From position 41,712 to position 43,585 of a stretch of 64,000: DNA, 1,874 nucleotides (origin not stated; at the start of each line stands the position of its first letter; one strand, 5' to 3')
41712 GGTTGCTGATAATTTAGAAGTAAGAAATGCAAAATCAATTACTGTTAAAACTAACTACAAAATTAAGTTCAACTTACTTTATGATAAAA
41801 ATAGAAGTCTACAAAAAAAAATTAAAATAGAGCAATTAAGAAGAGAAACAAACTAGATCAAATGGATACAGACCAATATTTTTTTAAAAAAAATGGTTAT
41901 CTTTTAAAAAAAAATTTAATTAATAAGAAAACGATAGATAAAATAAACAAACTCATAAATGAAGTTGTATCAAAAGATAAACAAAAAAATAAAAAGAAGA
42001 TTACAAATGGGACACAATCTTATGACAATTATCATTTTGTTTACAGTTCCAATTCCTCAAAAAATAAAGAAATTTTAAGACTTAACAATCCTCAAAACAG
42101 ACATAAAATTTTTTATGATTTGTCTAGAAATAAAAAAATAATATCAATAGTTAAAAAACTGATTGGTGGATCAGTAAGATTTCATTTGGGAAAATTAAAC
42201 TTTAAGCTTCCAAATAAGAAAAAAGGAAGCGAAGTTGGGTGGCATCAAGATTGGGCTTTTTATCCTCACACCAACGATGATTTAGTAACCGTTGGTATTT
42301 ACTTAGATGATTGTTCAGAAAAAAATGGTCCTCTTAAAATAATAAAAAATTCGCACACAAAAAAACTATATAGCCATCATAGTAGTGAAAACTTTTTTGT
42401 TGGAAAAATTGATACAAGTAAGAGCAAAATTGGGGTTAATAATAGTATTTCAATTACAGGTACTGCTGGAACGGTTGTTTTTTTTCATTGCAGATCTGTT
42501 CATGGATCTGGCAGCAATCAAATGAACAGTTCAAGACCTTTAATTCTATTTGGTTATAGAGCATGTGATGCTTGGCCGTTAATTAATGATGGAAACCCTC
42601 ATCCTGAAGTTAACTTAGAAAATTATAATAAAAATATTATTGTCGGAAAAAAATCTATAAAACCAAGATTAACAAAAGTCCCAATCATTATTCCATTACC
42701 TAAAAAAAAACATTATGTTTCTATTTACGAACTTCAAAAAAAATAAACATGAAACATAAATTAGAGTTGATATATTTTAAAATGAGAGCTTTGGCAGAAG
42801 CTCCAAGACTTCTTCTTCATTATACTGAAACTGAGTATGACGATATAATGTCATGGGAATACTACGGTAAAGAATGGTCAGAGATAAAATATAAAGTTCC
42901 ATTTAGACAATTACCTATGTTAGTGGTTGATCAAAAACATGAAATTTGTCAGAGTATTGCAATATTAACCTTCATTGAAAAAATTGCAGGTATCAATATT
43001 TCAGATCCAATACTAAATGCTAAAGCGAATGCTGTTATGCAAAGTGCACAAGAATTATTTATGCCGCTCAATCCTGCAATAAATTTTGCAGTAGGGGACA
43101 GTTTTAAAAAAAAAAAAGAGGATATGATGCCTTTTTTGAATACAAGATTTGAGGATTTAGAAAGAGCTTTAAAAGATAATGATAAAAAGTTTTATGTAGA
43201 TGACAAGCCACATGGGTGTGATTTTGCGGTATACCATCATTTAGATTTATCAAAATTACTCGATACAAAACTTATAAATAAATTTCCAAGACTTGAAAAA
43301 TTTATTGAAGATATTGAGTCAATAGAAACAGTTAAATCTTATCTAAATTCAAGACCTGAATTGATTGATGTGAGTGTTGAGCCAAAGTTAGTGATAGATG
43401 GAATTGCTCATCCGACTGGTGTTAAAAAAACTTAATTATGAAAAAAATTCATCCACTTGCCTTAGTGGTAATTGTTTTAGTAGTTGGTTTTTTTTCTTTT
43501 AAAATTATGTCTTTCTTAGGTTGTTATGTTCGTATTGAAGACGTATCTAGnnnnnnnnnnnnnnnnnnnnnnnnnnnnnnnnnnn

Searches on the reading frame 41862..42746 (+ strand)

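Call 109: search_protein_families(library=pfam, proteins=[window:41862-42746:+], max_evalue=0.0001)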
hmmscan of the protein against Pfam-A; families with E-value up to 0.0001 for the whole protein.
window:41862-42746:+ (294 aa): 1 family
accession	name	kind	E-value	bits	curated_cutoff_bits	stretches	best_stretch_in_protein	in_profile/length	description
PF05721.19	PhyH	-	3.7e-27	96.4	22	1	8-225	1-211/213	Phytanoyl-CoA dioxygenase (PhyH)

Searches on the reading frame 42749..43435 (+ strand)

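Call 109: search_protein_families(library=pfam, proteins=[window:42749-43435:+], max_evalue=0.0001)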
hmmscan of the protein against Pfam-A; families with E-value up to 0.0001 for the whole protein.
window:42749-43435:+ (228 aa): 3 families
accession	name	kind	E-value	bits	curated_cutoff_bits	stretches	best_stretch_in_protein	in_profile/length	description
PF14497.11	GST_C_3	-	3.7e-12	46.8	21.6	1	121-202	18-104/104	Glutathione S-transferase, C-terminal domain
PF02798.26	GST_N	-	5.4e-08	33.5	20.9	1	6-77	2-75/76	Glutathione S-transferase, N-terminal domain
PF00043.30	GST_C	-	5.2e-05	23.8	20.7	1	112-192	11-92/93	Glutathione S-transferase, C-terminal domain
